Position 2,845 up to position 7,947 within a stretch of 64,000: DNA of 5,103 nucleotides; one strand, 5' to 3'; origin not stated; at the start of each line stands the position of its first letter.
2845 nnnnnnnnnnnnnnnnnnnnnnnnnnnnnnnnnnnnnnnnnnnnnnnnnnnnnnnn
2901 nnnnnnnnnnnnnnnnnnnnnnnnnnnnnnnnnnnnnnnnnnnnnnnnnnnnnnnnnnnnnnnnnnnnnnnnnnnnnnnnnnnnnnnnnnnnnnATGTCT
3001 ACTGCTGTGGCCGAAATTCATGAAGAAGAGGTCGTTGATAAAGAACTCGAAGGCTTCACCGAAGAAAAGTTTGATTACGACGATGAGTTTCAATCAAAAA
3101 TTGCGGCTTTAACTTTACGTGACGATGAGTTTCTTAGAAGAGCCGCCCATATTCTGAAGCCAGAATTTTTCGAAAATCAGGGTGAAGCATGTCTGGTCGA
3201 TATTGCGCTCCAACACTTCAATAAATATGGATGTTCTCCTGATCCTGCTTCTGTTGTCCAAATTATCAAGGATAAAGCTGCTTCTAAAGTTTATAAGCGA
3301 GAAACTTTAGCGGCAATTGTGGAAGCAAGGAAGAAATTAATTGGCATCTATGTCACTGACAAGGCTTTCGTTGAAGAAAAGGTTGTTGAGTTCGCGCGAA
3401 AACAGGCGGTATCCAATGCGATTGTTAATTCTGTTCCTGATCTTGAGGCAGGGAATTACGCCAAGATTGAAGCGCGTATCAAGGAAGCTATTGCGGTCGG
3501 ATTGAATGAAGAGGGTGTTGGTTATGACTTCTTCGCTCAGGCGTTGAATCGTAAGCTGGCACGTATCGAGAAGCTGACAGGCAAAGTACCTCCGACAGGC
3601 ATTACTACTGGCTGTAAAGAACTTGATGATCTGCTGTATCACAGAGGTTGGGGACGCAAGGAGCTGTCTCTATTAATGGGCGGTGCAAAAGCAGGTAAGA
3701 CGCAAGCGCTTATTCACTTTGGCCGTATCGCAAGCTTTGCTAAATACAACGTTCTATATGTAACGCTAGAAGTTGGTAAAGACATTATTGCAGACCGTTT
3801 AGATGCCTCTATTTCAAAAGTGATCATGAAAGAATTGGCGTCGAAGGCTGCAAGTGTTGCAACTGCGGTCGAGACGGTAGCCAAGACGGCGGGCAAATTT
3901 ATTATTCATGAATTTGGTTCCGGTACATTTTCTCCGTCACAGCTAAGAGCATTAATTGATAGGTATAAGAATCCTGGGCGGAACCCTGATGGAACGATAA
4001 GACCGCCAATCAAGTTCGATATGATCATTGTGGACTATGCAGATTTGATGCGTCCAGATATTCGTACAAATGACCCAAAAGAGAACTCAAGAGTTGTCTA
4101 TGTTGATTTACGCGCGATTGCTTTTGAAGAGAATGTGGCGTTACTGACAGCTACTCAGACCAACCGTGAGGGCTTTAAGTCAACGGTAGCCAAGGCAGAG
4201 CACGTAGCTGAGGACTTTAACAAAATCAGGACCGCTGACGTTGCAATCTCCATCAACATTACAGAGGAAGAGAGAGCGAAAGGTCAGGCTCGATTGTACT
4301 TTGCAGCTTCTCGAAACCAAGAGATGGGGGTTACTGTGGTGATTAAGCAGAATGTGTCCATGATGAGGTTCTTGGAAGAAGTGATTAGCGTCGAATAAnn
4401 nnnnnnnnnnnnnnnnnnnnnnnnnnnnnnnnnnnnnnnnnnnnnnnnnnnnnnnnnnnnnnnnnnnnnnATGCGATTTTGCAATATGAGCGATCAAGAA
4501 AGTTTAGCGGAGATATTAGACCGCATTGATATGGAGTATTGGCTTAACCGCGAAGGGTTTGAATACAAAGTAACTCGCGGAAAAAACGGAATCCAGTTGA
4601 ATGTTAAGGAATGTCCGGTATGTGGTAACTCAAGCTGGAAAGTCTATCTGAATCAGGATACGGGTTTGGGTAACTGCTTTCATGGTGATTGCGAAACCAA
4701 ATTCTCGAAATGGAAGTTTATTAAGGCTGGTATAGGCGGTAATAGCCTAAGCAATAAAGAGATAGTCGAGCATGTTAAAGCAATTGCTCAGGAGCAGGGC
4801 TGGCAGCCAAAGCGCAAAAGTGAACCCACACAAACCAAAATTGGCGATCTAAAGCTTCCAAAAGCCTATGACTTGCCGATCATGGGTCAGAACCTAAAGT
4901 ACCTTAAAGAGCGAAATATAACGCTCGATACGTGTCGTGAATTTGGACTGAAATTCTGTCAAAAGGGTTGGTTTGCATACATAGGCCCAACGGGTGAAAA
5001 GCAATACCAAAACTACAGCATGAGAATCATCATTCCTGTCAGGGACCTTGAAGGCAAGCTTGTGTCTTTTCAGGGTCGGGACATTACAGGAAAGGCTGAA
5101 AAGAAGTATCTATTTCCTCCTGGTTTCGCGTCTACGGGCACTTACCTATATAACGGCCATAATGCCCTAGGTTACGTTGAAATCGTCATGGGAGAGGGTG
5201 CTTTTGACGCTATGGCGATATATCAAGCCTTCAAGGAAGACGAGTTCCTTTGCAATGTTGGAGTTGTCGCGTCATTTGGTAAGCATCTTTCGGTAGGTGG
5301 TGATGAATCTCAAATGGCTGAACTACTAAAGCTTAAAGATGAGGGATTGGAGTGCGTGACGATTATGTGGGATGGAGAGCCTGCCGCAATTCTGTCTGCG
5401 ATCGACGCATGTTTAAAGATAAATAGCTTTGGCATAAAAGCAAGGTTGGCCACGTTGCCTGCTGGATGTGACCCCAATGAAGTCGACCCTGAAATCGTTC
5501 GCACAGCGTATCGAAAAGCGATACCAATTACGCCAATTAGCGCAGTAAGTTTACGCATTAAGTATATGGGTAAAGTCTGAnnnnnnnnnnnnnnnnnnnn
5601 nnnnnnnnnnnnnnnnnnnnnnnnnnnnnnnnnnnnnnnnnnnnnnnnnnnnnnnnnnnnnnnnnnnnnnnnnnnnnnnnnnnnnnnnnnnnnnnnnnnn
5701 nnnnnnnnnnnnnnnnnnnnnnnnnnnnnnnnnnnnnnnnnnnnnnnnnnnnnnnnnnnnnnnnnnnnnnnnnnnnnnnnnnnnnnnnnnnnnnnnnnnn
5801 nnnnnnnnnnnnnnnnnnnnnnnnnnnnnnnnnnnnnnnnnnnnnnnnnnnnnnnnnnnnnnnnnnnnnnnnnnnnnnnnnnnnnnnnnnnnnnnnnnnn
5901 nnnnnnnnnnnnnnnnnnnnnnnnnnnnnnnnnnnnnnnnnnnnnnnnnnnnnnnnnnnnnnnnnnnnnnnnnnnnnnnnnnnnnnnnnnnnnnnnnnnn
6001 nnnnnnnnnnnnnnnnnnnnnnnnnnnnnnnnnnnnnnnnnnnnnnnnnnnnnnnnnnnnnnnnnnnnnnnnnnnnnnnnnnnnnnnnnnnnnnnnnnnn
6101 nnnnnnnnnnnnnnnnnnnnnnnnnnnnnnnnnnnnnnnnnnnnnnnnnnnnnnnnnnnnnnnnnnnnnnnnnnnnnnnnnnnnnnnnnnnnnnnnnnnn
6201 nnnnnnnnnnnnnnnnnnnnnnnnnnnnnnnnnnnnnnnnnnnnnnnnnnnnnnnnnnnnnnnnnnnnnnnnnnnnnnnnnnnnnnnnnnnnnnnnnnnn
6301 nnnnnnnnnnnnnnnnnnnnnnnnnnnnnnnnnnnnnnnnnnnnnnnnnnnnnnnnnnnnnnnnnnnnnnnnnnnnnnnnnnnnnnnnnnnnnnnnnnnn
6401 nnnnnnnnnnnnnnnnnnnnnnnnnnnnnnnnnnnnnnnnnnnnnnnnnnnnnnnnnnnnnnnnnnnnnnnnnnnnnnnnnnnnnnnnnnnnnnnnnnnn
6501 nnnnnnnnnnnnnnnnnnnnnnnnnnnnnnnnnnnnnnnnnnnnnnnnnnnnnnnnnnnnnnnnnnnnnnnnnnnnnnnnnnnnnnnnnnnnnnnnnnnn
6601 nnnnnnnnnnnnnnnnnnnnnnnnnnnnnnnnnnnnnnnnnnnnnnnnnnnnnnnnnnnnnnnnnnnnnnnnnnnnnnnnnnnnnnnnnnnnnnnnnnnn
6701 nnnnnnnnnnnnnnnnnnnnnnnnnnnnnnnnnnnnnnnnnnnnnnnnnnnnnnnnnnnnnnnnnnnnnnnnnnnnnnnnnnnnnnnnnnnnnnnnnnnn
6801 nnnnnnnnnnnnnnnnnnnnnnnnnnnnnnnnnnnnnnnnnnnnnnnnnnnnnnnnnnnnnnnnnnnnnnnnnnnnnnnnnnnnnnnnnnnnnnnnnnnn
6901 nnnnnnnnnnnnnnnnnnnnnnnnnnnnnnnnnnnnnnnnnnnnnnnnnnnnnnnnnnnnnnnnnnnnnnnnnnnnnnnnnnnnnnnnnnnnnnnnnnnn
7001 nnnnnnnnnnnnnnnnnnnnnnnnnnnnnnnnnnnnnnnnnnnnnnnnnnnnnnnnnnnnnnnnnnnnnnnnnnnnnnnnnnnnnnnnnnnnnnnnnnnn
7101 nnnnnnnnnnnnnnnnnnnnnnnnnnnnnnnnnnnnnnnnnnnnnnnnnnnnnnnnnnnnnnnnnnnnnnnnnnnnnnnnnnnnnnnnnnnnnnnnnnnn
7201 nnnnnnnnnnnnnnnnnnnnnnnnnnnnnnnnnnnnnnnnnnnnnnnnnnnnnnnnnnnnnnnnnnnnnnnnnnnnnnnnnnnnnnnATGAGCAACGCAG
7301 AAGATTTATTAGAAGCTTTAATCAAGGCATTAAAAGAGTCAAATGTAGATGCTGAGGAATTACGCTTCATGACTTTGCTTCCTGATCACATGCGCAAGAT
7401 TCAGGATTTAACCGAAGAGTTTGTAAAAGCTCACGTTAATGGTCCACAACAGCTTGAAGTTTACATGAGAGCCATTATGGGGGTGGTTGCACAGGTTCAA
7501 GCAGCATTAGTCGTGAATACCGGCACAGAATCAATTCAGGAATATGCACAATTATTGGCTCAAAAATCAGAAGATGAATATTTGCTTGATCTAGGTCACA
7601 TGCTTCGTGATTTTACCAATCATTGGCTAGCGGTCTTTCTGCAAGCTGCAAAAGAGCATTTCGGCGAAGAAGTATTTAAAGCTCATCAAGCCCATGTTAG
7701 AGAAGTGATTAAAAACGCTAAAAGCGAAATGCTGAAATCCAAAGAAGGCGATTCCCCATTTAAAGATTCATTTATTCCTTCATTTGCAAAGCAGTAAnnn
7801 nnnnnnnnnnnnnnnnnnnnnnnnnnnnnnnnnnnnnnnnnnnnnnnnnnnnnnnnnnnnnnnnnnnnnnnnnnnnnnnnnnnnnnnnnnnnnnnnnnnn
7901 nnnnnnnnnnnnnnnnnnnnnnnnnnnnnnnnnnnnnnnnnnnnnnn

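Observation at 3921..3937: Ectopic iteron copy inside the helicase coding sequence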

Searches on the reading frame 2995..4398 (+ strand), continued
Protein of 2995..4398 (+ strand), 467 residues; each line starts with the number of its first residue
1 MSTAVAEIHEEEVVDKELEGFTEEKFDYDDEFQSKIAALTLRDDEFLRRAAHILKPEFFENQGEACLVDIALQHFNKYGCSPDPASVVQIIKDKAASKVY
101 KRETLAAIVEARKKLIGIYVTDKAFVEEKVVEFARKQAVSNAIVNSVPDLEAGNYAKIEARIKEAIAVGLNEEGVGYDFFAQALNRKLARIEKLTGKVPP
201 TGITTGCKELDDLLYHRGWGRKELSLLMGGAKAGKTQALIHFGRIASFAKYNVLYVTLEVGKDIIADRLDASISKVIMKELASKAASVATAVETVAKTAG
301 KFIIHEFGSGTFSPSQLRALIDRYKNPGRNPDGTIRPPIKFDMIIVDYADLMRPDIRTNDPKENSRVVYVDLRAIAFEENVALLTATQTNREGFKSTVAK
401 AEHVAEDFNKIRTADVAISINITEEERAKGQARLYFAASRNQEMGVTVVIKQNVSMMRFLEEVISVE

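Call 46: list_cluster_members(proteins=[P0001])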
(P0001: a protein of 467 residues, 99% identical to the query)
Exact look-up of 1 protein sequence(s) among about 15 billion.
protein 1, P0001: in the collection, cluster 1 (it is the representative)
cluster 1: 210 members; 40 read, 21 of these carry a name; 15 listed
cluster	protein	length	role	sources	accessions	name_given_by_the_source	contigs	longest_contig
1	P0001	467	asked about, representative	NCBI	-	-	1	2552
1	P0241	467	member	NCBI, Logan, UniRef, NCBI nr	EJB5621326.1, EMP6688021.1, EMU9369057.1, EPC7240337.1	TPA: DnaB-like helicase C-terminal domain-containing protein [Acinetobacter baumannii] | DnaB-like helicase C-terminal domain-containing protein n=1 Tax=Acinetobacter baumannii ... | DnaB-like helicase C-terminal domain-containing protein [Acinetobacter baumannii]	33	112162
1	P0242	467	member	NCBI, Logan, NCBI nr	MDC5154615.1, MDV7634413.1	DNA helicase [Acinetobacter baumannii]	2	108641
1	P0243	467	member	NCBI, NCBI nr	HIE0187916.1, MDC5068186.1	DNA helicase [Acinetobacter baumannii]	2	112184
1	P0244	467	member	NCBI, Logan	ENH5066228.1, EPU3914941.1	DnaB-like helicase C-terminal domain-containing protein [Acinetobacter baumannii]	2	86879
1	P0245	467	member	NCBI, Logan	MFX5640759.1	DnaB-like helicase C-terminal domain-containing protein [Acinetobacter baumannii]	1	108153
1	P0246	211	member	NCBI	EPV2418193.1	DnaB-like helicase C-terminal domain-containing protein, partial [Acinetobacter baumannii]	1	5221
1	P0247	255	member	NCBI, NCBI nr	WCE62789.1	hypothetical protein PL331_19425 (plasmid) [Acinetobacter baumannii] | hypothetical protein PL331_19425 [Acinetobacter baumannii]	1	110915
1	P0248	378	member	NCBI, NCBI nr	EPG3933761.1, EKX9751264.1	DnaB-like helicase C-terminal domain-containing protein, partial [Acinetobacter baumannii] | DNA helicase [Acinetobacter baumannii]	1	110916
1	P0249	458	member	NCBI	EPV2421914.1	DnaB-like helicase C-terminal domain-containing protein, partial [Acinetobacter baumannii]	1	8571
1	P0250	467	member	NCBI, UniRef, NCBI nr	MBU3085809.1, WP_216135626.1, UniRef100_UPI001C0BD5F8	DnaB-like helicase C-terminal domain-containing protein [Acinetobacter seifertii] | DnaB-like helicase C-terminal domain-containing protein n=1 Tax=Acinetobacter seifertii ...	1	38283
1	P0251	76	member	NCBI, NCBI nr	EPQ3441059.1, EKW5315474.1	DnaB-like helicase C-terminal domain-containing protein, partial [Acinetobacter baumannii] | DNA helicase [Acinetobacter baumannii]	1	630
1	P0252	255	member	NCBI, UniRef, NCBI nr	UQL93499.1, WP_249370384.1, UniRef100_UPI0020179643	hypothetical protein [Acinetobacter baumannii] | hypothetical protein n=1 Tax=Acinetobacter baumannii TaxID=470 RepID=UPI0020179643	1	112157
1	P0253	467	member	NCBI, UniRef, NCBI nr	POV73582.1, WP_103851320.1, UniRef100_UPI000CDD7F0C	DNA helicase [Acinetobacter sp. ABNIH27] | DnaB-like helicase C-terminal domain-containing protein n=1 Tax=Acinetobacter sp. ABNIH27 ... | DnaB-like helicase C-terminal domain-containing protein [Acinetobacter sp. ABNIH27]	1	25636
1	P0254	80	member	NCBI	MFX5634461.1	DNA helicase, partial [Acinetobacter baumannii]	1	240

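Call 68: search_solved_structures(query=window:2995-4395:+, max_evalue=0.00001, show_alignments=2)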
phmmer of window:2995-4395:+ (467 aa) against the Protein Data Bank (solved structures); distinct sequences matched with E-value up to 0.00001: 3.
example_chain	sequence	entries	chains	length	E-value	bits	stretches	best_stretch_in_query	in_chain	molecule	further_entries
8due_A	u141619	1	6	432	6.6e-11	45.1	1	222-432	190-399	DnaB-like replicative helicase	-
8dtp_A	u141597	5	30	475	8.3e-11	44.8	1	222-432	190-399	DnaB-like replicative helicase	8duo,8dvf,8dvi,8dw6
8g0z_A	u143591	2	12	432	1.7e-10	43.7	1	222-432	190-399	DnaB-like replicative helicase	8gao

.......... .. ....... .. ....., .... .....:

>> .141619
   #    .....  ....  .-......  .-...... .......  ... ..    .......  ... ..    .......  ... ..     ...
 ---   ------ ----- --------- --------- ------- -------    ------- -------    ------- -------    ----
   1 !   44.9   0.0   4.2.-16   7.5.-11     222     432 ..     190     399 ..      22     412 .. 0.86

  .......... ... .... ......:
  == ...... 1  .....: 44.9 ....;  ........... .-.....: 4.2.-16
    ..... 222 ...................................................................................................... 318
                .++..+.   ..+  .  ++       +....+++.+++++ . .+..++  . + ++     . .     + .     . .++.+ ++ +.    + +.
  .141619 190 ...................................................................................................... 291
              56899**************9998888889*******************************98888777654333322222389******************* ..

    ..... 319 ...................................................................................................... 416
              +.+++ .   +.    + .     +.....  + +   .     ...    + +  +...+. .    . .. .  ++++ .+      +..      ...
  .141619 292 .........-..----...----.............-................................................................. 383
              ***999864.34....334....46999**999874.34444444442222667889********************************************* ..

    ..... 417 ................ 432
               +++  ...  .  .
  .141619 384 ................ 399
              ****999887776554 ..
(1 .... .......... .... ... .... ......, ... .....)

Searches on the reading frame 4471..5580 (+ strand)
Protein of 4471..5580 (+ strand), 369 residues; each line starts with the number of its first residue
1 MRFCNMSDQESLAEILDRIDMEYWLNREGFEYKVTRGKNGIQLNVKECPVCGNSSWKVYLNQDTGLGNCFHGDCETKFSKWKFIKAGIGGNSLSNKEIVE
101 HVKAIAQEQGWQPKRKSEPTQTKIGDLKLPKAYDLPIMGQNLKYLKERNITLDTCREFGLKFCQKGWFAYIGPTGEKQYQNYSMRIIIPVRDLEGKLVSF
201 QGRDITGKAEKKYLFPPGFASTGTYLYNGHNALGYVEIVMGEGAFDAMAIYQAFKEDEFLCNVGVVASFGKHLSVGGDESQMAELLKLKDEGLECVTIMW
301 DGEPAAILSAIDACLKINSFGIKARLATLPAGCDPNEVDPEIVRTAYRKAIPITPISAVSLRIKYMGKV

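Call 6: search_protein_families(library=pfam, proteins=[window:4471-5580:+], max_evalue=0.01)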
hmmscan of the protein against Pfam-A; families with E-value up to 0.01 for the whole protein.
window:4471-5580:+ (369 aa): 2 families
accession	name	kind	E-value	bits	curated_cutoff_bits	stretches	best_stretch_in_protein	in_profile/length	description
PF08275.17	DNAG_N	-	6.2e-11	42.9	26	1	176-214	69-107/128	DNA primase catalytic core, N-terminal domain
PF13155.12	Toprim_2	-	0.00051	20.8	22.1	1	241-338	3-87/88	Toprim-like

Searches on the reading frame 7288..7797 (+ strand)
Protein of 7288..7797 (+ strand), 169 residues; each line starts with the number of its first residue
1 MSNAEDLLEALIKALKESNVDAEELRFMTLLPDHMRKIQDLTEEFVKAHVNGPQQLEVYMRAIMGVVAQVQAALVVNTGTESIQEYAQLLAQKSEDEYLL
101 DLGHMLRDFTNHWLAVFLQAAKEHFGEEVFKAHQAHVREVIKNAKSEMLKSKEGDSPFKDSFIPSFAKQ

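Call 6: search_protein_families(library=pfam, proteins=[window:7288-7797:+], max_evalue=0.01)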
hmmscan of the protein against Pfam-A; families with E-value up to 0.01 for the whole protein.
window:7288-7797:+ (169 aa): 1 family
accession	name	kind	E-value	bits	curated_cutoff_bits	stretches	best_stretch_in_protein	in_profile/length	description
PF17784.7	Sulfotransfer_4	-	0.0066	16.7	22.8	0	96-154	130-188/215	Sulfotransferase domain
